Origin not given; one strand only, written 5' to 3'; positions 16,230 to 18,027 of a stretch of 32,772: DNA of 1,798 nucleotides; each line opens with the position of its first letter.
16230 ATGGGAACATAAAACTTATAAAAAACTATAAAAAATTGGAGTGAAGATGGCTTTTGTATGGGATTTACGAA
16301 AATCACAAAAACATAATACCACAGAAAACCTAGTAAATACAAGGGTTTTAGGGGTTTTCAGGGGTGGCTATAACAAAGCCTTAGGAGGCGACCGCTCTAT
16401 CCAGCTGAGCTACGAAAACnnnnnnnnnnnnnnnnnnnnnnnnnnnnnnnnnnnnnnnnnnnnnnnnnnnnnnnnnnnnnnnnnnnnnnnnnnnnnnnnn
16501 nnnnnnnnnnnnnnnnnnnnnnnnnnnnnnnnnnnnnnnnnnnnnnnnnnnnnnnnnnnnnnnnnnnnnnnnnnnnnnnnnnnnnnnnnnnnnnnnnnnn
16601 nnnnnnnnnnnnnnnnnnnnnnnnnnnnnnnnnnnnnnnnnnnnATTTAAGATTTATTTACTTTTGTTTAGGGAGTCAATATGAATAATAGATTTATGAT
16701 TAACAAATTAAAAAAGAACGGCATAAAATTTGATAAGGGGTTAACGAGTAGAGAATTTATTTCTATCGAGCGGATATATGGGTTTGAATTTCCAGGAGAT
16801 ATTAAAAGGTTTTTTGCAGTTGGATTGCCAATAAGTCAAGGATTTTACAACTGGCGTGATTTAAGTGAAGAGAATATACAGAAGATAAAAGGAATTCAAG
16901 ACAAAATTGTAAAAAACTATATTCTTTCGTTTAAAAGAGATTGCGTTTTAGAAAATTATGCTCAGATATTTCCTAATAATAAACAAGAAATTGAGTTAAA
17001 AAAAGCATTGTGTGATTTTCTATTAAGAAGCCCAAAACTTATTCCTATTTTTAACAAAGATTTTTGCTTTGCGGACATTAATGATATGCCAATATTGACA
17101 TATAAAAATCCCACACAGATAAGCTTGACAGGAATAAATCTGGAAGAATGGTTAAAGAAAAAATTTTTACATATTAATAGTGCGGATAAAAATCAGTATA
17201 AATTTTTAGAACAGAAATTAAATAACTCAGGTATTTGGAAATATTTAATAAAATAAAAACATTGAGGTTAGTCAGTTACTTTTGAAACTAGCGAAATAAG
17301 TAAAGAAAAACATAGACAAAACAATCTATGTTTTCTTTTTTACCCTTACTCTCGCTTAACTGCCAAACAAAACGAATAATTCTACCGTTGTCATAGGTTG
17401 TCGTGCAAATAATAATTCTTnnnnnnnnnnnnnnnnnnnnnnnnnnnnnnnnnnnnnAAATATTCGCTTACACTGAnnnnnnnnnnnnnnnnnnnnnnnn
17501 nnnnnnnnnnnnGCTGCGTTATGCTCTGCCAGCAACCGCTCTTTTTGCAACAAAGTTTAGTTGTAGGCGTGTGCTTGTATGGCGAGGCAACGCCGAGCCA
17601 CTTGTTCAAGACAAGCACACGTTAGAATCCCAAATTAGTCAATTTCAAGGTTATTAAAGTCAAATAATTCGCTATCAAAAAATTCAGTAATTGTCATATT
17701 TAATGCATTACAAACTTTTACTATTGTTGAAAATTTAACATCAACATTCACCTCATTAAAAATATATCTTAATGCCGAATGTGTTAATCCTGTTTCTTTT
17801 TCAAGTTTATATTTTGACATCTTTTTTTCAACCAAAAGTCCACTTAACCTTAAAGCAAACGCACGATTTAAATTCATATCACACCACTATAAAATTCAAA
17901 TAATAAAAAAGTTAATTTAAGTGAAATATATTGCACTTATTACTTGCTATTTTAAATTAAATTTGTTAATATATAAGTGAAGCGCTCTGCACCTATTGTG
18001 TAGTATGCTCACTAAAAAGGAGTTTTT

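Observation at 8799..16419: tRNA-Arg(CCU) split at its anticodon loop by tandem elements, with an intact replacement tRNA carried inside element 2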

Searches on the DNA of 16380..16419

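Call 48: search_rna_families(source=window, start=16380, end=16419, threshold=evalue, max_evalue=10, show_alignments=2)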
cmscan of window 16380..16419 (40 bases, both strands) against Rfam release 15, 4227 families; matches with E-value up to 10: 2.
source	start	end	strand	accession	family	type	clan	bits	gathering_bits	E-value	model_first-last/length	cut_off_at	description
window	16380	16419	-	RF00005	tRNA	Gene; tRNA;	CL00001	19.3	29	0.017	1-38/71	3'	tRNA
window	16391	16419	-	RF02553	YrlA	Gene; sRNA;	-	10.5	69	5.2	56-84/114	5'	Y RNA-like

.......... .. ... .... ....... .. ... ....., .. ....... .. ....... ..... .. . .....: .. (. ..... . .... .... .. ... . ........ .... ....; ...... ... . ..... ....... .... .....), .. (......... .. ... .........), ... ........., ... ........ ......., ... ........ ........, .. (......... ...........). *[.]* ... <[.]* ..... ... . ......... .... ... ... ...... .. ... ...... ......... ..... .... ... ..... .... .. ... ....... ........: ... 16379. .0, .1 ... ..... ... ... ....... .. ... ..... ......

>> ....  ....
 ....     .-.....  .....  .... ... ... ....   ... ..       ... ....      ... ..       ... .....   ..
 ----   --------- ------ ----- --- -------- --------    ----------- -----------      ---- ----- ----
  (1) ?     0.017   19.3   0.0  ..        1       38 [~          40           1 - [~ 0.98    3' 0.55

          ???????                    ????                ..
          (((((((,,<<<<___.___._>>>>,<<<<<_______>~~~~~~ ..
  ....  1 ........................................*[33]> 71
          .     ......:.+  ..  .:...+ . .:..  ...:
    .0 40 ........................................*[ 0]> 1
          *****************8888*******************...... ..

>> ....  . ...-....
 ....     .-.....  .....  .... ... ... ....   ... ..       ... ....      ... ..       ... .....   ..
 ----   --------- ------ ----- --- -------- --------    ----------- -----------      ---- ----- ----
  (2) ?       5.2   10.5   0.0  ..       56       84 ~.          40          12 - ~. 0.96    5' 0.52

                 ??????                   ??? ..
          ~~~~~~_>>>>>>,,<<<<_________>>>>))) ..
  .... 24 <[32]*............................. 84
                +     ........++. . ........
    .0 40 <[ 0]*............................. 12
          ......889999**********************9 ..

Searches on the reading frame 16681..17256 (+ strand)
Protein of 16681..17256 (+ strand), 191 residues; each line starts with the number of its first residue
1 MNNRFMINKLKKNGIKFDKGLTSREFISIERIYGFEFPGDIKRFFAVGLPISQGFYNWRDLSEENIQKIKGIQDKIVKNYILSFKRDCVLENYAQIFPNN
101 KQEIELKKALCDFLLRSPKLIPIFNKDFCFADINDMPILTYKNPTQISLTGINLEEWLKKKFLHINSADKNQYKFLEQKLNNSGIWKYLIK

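Call 9: search_protein_families(library=pfam, proteins=[window:16681-17256:+], max_evalue=0.01)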
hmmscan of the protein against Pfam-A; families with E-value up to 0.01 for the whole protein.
window:16681-17256:+ (191 aa): 0 families

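Call 14: find_encoding_contigs(protein=window:16681-17256:+, flank=10000, max_places=10)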
Protein window:16681-17256:+ (191 aa): no gene with exactly this product is on record in the collection.

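Call 74: find_encoding_contigs(protein=window:16696-17256:+, flank=10000, max_places=8)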
Protein window:16696-17256:+ (186 aa): no gene with exactly this product is on record in the collection.

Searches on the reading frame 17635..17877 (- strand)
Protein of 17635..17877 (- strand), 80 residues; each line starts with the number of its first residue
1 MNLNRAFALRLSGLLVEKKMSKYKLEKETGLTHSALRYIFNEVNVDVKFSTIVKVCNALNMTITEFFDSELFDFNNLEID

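Call 10: search_protein_families(library=pfam, proteins=[window:17635-17877:-], max_evalue=0.01)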
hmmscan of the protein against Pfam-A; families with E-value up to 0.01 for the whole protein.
window:17635-17877:- (80 aa): 4 families
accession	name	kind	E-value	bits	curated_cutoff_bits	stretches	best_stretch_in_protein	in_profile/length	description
PF13443.12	HTH_26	-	2.7e-10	40.8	22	1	10-68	1-59/63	Cro/C1-type HTH DNA-binding domain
PF01381.28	HTH_3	-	1.6e-05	25.3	23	1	15-66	5-55/55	Helix-turn-helix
PF21716.3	dnstrm_HI1420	-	0.008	16.5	27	1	23-63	47-86/90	Probable addiction module antidote protein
PF12844.13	HTH_19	-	0.0099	16.2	30.2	0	11-68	4-60/64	Helix-turn-helix domain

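Call 72: find_encoding_contigs(protein=window:17635-17877:-, flank=10000, max_places=8)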
Protein window:17635-17877:- (80 aa): 1 contig read that carries it; 1 place shown.
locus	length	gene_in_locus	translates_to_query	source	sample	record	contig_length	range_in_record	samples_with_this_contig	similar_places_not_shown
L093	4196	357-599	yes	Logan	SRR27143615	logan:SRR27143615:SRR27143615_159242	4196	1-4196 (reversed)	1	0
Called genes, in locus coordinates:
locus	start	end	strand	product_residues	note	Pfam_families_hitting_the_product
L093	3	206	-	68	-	?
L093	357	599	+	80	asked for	PF13443:HTH_26, PF01381:HTH_3 (weak)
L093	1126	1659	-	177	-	PF02525:Flavodoxin_2 (weak), PF03358:FMN_red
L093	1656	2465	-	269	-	PF02152:FolB, PF01288:HPPK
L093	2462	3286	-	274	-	PF00809:Pterin_bind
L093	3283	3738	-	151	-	PF01966:HD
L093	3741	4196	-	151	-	?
